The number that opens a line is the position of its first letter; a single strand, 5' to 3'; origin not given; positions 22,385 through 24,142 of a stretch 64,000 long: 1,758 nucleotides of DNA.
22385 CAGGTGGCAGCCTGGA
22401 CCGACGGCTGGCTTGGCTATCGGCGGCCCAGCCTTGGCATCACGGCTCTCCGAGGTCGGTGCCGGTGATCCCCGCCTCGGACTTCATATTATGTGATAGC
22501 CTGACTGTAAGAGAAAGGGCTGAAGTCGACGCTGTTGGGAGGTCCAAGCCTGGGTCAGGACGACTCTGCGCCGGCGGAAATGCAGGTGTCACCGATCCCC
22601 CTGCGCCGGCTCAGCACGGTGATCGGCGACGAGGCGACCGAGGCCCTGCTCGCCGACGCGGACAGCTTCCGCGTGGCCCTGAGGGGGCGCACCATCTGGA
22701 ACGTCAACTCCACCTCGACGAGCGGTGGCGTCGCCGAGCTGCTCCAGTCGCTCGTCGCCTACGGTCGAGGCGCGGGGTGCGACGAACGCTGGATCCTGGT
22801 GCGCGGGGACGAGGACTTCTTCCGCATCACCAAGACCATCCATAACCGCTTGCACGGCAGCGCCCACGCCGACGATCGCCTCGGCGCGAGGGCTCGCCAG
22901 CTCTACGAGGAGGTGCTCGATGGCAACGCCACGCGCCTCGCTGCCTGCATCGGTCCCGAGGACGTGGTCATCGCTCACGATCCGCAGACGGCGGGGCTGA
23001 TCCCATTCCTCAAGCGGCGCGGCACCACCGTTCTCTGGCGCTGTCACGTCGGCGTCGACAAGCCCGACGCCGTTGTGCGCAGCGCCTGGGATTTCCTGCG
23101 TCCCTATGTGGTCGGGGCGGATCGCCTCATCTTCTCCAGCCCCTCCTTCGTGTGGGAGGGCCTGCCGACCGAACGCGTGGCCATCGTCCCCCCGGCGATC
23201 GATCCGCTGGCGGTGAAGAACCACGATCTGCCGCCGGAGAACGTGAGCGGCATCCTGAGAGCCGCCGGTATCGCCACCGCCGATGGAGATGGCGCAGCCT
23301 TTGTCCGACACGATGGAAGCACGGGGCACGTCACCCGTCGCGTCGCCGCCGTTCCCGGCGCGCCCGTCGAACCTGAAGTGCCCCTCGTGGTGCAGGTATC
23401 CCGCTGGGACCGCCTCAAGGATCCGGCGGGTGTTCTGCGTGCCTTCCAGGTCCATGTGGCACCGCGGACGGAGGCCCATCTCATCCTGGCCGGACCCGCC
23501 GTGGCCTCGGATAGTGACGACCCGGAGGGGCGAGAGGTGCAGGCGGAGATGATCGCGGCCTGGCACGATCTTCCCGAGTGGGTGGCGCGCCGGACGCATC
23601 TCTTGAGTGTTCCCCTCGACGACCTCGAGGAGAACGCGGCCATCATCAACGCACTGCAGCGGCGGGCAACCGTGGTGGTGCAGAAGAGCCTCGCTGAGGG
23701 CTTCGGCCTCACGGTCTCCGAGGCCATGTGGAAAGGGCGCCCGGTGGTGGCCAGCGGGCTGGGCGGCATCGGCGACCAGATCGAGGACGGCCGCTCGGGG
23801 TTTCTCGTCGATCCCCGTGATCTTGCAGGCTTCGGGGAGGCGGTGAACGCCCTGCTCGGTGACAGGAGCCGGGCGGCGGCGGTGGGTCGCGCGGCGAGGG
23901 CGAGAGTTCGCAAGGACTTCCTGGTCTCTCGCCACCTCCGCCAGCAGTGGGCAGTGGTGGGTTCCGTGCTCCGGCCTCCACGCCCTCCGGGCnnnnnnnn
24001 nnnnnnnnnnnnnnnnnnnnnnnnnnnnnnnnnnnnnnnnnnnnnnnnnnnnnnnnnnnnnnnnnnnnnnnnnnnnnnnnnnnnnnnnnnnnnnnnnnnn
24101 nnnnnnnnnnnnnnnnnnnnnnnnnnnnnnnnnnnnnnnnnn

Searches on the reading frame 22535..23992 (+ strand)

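Call 14: search_protein_families(library=pfam, proteins=[window:22535-23992:+], max_evalue=0.01)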
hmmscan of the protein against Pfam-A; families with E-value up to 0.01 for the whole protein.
window:22535-23992:+ (486 aa): 5 families
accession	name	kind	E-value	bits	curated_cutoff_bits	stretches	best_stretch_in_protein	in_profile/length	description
PF21269.3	TreT_GT1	-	4.3e-42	143.6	27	1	56-206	1-143/144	Trehalose synthase, N-terminal domain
PF00534.26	Glycos_transf_1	-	5.7e-18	65.5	26.4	1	372-456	87-171/172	Glycosyl transferases group 1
PF13692.12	Glyco_trans_1_4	-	6.8e-16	59.2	27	1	285-443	4-142/142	Glycosyl transferases group 1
PF20706.3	GT4-conflict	-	1.1e-08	34.9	26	1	357-447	261-361/385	Family 4 Glycosyltransferase in conflict systems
PF13524.12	Glyco_trans_1_2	-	0.0033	17.8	25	1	386-469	59-140/144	Glycosyl transferase-like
